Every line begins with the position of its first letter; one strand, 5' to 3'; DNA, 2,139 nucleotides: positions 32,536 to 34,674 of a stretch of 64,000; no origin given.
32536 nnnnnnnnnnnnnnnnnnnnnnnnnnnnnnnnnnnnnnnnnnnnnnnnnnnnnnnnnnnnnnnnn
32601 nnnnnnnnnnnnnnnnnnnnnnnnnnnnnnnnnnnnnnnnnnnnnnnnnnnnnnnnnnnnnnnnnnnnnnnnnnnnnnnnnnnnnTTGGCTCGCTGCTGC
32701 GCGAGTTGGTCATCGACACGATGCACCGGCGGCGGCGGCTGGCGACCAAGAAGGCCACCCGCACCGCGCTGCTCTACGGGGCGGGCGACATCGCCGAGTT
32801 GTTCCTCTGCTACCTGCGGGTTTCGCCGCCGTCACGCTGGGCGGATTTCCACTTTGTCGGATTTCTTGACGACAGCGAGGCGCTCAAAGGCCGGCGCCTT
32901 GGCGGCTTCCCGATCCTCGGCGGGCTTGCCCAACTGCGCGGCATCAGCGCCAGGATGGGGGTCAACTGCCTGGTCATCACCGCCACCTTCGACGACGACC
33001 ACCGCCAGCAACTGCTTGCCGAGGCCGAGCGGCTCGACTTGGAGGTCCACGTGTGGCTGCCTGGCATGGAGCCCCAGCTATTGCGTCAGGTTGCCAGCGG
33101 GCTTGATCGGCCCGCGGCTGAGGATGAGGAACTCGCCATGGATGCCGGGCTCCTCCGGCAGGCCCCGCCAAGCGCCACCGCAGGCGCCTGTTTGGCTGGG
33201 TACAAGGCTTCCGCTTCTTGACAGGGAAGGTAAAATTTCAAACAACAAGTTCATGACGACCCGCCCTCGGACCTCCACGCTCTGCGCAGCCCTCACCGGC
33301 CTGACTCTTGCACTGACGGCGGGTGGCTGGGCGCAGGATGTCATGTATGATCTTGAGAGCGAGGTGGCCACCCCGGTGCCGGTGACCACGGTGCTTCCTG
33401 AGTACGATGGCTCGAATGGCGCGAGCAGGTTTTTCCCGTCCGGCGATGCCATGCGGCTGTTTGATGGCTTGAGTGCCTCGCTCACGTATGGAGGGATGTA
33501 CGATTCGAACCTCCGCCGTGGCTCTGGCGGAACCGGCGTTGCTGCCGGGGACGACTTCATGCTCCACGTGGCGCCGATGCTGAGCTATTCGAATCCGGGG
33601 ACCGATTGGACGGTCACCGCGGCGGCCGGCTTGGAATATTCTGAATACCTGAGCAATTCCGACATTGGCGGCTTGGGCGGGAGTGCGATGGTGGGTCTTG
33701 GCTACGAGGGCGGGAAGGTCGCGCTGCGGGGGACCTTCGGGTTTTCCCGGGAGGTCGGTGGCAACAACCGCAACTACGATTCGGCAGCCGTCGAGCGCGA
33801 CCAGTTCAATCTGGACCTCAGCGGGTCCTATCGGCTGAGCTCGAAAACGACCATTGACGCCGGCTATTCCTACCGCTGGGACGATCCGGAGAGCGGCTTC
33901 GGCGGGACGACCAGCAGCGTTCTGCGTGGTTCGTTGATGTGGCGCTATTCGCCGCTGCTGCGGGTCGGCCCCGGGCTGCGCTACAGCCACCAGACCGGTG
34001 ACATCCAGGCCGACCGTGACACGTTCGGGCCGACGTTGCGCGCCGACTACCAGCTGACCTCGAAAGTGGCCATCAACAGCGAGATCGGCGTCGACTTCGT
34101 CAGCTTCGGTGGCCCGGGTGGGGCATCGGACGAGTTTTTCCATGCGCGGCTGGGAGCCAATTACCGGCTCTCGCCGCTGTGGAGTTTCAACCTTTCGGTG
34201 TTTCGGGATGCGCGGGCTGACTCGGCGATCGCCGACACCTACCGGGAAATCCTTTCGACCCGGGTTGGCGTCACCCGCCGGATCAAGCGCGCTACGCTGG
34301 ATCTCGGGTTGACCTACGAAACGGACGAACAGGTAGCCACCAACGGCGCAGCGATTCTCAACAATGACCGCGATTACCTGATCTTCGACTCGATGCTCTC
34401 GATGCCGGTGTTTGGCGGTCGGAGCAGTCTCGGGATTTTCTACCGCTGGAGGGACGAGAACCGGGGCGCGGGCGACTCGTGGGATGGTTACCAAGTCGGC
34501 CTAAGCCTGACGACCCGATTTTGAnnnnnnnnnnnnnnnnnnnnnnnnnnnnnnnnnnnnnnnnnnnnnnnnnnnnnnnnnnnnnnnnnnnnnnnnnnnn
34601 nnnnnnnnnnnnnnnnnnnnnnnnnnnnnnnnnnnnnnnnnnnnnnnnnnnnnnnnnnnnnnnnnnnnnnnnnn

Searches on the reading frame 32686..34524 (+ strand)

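Call 66: search_protein_families(library=pfam, proteins=[window:32686-34524:+], max_evalue=0.00001)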
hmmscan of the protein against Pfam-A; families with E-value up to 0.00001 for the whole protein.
window:32686-34524:+ (612 aa): 1 family
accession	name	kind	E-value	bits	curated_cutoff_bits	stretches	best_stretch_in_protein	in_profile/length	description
PF13557.12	Phenol_MetA_deg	-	4.3e-06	27.4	22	0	425-555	91-236/242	Putative MetA-pathway of phenol degradation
